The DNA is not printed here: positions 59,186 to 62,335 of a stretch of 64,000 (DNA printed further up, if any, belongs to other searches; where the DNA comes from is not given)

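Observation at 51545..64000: ~12-kb co-directional envelope cluster: candidate new surface-assembly or secretion module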

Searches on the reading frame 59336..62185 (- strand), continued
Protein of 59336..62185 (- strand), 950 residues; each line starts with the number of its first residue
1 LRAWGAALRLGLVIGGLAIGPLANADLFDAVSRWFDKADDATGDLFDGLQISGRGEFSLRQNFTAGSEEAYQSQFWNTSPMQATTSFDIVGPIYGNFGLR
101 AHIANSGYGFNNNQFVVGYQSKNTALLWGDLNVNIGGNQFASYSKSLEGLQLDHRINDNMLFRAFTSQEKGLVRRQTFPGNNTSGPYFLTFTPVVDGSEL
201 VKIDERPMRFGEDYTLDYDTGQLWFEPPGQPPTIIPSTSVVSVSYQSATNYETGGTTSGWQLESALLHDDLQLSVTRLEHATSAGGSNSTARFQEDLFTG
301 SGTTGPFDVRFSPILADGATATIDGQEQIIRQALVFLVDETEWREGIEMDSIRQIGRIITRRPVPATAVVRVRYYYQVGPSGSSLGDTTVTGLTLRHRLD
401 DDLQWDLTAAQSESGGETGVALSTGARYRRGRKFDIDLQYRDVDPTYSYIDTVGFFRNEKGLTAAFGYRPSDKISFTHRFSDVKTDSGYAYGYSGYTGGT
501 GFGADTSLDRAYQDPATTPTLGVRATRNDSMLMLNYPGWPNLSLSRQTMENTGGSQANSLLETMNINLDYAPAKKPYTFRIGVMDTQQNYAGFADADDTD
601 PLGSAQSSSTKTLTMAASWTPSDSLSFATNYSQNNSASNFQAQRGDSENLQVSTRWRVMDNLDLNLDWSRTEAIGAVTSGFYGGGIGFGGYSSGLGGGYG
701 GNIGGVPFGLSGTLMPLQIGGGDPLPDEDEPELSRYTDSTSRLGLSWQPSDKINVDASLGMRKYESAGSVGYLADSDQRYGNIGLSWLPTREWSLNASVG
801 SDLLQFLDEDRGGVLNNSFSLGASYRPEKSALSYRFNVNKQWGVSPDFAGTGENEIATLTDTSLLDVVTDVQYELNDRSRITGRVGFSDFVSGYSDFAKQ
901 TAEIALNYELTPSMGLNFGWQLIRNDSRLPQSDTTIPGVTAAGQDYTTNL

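Call 34: fold_search(model_id=the predicted structure, library=pdb)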
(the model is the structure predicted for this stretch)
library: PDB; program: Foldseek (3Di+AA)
matches with E <= 10: 769; with E <= 0.001: 118
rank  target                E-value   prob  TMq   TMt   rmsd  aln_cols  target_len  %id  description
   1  4q35_A                2.1e-08  1.00  0.19  0.23  26.2      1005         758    9  Structure of a membrane protein (released 2014-06-25)
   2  9fz5_A                2.9e-08  1.00  0.19  0.23  26.1       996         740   10  Cryo-EM structure of LptDE-YedD complex from Escherichia Coli (released 2025-04-09)
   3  7omm_A                4.0e-08  1.00  0.18  0.23  27.4       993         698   11  Cryo-EM structure of N. gonorhoeae LptDE in complex with ProMacrobodies (MBPs have not been built de novo) (released 2022-05-04)
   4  9a39_MODEL_1_A        1.1e-07  1.00  0.21  0.24  26.4      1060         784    9  Model of E. coli LptD by in-cell photo-crosslinking MS and deep learning (released 2023-02-24)
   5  9kn3_A                1.4e-07  1.00  0.20  0.23  27.2       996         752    9  Cryo-EM structure of LptDEM complex from Escherichia coli (released 2025-07-23)
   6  8ae1_A                2.4e-07  1.00  0.32  0.32  16.3      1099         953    6  Structure of trimeric SlpA outer membrane protein (released 2022-11-30)
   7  7zgx_A                4.4e-07  1.00  0.32  0.33  18.2      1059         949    7  S-layer Deinoxanthin Binding Complex, C1 symmetry (released 2022-07-13)
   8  6h3j_A                4.6e-07  1.00  0.31  0.16  33.2      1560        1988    8  Structural snapshots of the Type 9 protein translocon Plug-complex (released 2018-11-07)
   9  8agd_A                5.3e-07  1.00  0.30  0.27  26.9      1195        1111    8  Full SDBC and SOD assembly (released 2023-04-12)
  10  6r2q_B                1.0e-06  1.00  0.24  0.32  16.6       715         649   11  Structure of the Mtr complex (released 2020-04-22)
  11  5ixm_A                1.1e-06  1.00  0.20  0.30  18.7       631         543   11  The LPS Transporter LptDE from Yersinia pestis, core complex (released 2016-05-18)
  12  9rqi_A                1.1e-06  1.00  0.20  0.28  16.4       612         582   10  Cryo-EM structure of Shigella flexneri LptDE bound by phage RBP reveals N-terminal strand insertion into lateral gate (released 2025-12-10)
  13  9i92_A                1.3e-06  1.00  0.19  0.29  19.2       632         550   11  Cryo-EM structure of Shigella flexneri LptDE bound by a Bicyclic peptide molecule (Compound 1) (released 2025-10-15)
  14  8gl6_A                1.4e-06  1.00  0.29  0.14  33.3      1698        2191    7  The Type 9 Secretion System in vitro assembled, RemA-CTD substrate bound complex (released 2024-01-31)
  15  9a36_MODEL_1_A        1.6e-06  1.00  0.17  0.23  23.2       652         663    9  Model of E. coli CirA by in-cell photo-crosslinking MS and deep learning (released 2023-02-24)
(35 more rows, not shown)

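Call 52: find_encoding_contigs(protein=P0003, flank=10000, max_places=1)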
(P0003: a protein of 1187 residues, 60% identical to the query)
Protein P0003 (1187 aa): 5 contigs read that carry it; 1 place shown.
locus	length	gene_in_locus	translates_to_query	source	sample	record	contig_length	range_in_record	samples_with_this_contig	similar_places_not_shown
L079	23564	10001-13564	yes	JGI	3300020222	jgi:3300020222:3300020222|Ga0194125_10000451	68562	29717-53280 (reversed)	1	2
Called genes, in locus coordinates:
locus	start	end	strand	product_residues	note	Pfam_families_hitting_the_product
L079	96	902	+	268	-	PF00318:Ribosomal_S2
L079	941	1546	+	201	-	PF25025:EF-Ts_N (weak), PF00889:EF_TS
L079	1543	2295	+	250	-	PF00696:AA_kinase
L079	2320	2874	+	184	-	PF01765:RRF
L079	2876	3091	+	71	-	-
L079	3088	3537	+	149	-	PF01986:DUF123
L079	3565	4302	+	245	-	PF01255:Prenyltransf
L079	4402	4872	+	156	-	-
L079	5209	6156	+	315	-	PF03462:PCRF, PF00472:RF-1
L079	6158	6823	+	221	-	PF02872:5_nucleotid_C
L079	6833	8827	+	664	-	PF18949:DUF5693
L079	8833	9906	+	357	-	PF04230:PS_pyruv_trans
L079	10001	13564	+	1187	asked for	-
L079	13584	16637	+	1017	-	PF13860:FlgD_ig (weak)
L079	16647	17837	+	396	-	PF08308:PEGA (faint), PF22904:NOMO1-like_2nd (faint), PF13620:CarboxypepD_reg, PF13715:CarbopepD_reg_2, PF13620:CarboxypepD_reg (weak)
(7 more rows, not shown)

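Call 72: search_protein_families(library=pfam, proteins=[L002:12063-13118:+, L002:13300-14757:+, L001:16906-18018:+], max_evalue=0.1)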
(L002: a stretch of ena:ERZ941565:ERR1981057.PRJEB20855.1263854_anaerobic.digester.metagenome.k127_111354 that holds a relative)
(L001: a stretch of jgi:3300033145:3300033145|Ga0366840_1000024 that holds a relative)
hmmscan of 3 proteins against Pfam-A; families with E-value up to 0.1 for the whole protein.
L002:12063-13118:+ (352 aa): 3 families
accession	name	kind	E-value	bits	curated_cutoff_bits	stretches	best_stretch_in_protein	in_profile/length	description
PF00149.33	Metallophos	-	8.4e-10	39.8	21.5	1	35-134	1-72/191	Calcineurin-like phosphoesterase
PF12850.12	Metallophos_2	-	9e-09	36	27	1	35-110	1-60/154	Calcineurin-like phosphoesterase superfamily domain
PF13472.12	Lipase_GDSL_2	-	0.023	15.7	32.9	0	48-136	87-150/178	GDSL-like Lipase/Acylhydrolase family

L002:13300-14757:+ (486 aa): 7 families
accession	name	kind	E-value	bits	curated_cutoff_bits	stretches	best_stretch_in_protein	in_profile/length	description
PF14559.12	TPR_19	-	5.9e-07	30.1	25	1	26-88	4-66/68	Tetratricopeptide repeat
PF13428.12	TPR_14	-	2.5e-05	25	23.5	2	48-87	2-41/44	Tetratricopeptide repeat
PF13431.12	TPR_17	-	0.0026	18.3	24.4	1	35-63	1-29/34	Tetratricopeptide repeat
PF14863.12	Alkyl_sulf_dimr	-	0.0027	18.6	26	1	16-60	72-116/139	Alkyl sulfatase dimerisation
PF11846.14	Wzy_C_2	-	0.0064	16.9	28.5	1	13-87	113-186/191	Virulence factor membrane-bound polymerase, C-terminal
PF07719.23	TPR_2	-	0.009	16.5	27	1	13-46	1-34/34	Tetratricopeptide repeat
PF13432.12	TPR_16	-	0.044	14.7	32.7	0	17-60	1-44/65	Tetratricopeptide repeat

L001:16906-18018:+ (371 aa): 14 families
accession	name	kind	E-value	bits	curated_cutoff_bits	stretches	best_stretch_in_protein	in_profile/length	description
PF07719.23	TPR_2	-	4.5e-10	39.3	27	1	291-321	2-32/34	Tetratricopeptide repeat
PF13428.12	TPR_14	-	1.1e-09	38.5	23.5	1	327-367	4-44/44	Tetratricopeptide repeat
PF13432.12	TPR_16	-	5e-08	33.7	32.7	2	263-317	4-58/65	Tetratricopeptide repeat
PF13646.12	HEAT_2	-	2.5e-07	31.3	27.7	1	69-128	27-87/88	HEAT repeats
PF14559.12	TPR_19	-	5.6e-06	27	25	1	270-313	5-48/68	Tetratricopeptide repeat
PF13424.12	TPR_12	-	1.1e-05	25.9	30.1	0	253-286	42-75/77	Tetratricopeptide repeat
PF13371.12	TPR_9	-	1.5e-05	25.3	35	2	273-321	12-60/73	Tetratricopeptide repeat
PF00515.34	TPR_1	-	0.00019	21.5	27.8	1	292-318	3-29/34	Tetratricopeptide repeat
PF13414.12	TPR_11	-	0.00036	20.6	26.8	1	274-302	12-40/42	TPR repeat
PF13429.12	TPR_15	-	0.0041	17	26.2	1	225-358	113-248/280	Tetratricopeptide repeat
PF13374.12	TPR_10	-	0.0058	17.1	27.5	0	331-353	9-31/42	Tetratricopeptide repeat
PF13174.12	TPR_6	-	0.016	16.2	26.3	0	335-356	11-32/33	Tetratricopeptide repeat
PF11846.14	Wzy_C_2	-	0.023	15.1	28.5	0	237-290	128-180/191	Virulence factor membrane-bound polymerase, C-terminal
PF13181.12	TPR_8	-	0.038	14.6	25.7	0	257-288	2-33/34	Tetratricopeptide repeat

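Call 83: search_protein_families(library=pfam, proteins=[L075:18646-19650:+, L075:19644-20831:+, L075:12255-13613:+, L075:16347-17219:+, L075:4530-6035:+, L068:12924-14975:+, L068:20778-22766:+, L068:8412-9500:+, L068:5494-7956:+, L075:9668-12262:+], max_evalue=0.01)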
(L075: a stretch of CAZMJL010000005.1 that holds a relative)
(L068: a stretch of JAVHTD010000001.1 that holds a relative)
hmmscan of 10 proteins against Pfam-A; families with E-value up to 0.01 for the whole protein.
L075:18646-19650:+ (335 aa): 3 families
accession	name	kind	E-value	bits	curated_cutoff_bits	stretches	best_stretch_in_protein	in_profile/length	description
PF22698.1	Semialdhyde_dhC_1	-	7.5e-51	172.7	27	1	147-303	1-165/165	Semialdehyde dehydrogenase, dimerisation domain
PF01118.30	Semialdhyde_dh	-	1.4e-25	90.4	26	1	6-131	2-114/121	Semialdehyde dehydrogenase, NAD binding domain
PF02774.23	Semialdhyde_dhC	-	9.1e-13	49.2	26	1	169-306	14-184/184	Semialdehyde dehydrogenase, dimerisation domain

L075:19644-20831:+ (396 aa): 1 family
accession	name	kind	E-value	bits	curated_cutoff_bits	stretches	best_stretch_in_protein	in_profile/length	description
PF01960.23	ArgJ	-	5.1e-128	427.4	32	1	10-396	2-377/377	ArgJ family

L075:12255-13613:+ (453 aa): 5 families
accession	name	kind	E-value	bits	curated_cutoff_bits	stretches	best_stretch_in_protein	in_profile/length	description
PF13620.12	CarboxypepD_reg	-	2.2e-19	70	32.3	2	130-214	1-82/82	Carboxypeptidase regulatory-like domain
PF13715.12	CarbopepD_reg_2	-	3e-14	53.2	32.2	2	131-197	1-60/88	CarboxypepD_reg-like domain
PF20598.4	DUF6795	-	2.9e-05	24.7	27.4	0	131-188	1-57/103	Domain of unknown function (DUF6795)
PF22902.2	NOMO1-like_9th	-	0.0025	18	27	1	144-193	13-61/75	BOS complex subunit NOMO1-like, beta sandwich domain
PF02369.22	Big_1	-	0.007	16.9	34.9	0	42-94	20-80/93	Bacterial Ig-like domain (group 1)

L075:16347-17219:+ (291 aa): 0 families

L075:4530-6035:+ (502 aa): 2 families
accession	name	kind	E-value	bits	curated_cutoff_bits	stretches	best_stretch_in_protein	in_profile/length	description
PF00528.27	BPD_transp_1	-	5e-14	52.9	26.4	1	333-495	16-181/184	Binding-protein-dependent transport system inner membrane component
PF02449.21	Glyco_hydro_42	-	0.0052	16.6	21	1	121-183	148-210/376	Beta-galactosidase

L068:12924-14975:+ (684 aa): 6 families
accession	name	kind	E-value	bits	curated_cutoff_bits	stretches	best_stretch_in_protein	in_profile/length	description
PF13620.12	CarboxypepD_reg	-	5.2e-25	88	32.3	2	347-425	2-82/82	Carboxypeptidase regulatory-like domain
PF08308.17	PEGA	-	1.4e-24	86.2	20.8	2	182-248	2-67/71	PEGA domain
PF13715.12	CarbopepD_reg_2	-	3.7e-11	43.4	32.2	1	348-429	2-81/88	CarboxypepD_reg-like domain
PF17802.7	SpaA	-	7.6e-05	23.2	23.1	0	266-326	14-77/91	Prealbumin-like fold domain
PF17210.9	SdrD_B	-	0.00052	20.6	29.7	0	271-309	27-66/112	SdrD B-like domain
PF09430.16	EMC7_beta-sandw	-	0.0019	18.8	26.6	0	268-308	7-46/122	ER membrane protein complex subunit 7, beta-sandwich domain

L068:20778-22766:+ (663 aa): 2 families
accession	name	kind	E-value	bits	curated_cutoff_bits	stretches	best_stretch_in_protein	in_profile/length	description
PF20581.3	DUF6785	-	8.3e-129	430.8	25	1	35-528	3-498/498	Family of unknown function (DUF6785)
PF20580.3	DUF6784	-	9.2e-27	93.6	26.4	1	564-662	3-100/101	Domain of unknown function (DUF6784)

L068:8412-9500:+ (363 aa): 3 families
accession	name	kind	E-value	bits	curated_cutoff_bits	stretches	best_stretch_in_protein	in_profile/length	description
PF13620.12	CarboxypepD_reg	-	1.3e-18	67.6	32.3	1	44-120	2-81/82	Carboxypeptidase regulatory-like domain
PF13715.12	CarbopepD_reg_2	-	2.1e-10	41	32.2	1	44-111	1-68/88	CarboxypepD_reg-like domain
PF17802.7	SpaA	-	0.0027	18.3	23.1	1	69-114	35-83/91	Prealbumin-like fold domain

L068:5494-7956:+ (821 aa): 2 families
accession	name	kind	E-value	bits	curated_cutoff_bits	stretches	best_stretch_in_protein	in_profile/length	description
PF00521.26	DNA_topoisoIV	-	8.8e-166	552.5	31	1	33-473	1-432/432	DNA gyrase/topoisomerase IV, subunit A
PF03989.18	DNA_gyraseA_C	-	9e-76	249.6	27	6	505-551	1-47/48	DNA gyrase C-terminal domain, beta-propeller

L075:9668-12262:+ (865 aa): 0 families

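Call 87: search_protein_families(library=ncbifam, proteins=[L075:17191-18618:+, L068:18965-20524:+, L075:16347-17219:+], max_evalue=0.01)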
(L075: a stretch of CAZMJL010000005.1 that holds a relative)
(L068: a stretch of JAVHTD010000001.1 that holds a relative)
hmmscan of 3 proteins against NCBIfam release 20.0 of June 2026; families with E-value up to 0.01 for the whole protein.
L075:17191-18618:+ (476 aa): 2 families
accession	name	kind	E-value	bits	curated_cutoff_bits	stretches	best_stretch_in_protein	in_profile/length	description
TIGR04409.1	LptC_YrbK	equivalog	5.3e-09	35.8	38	1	18-179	7-169/180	LPS export ABC transporter periplasmic protein LptC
TIGR03002.1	outer_YhbN_LptA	equivalog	0.0004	20.3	71.7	0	234-287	7-64/142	lipopolysaccharide transport periplasmic protein LptA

L068:18965-20524:+ (520 aa): 2 families
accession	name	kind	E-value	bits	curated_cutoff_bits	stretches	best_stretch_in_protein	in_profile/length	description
TIGR04409.1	LptC_YrbK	equivalog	3.2e-13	49.6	38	1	15-144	3-137/180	LPS export ABC transporter periplasmic protein LptC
TIGR03002.1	outer_YhbN_LptA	equivalog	0.0013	18.6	71.7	0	394-441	81-128/142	lipopolysaccharide transport periplasmic protein LptA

L075:16347-17219:+ (291 aa): 0 families
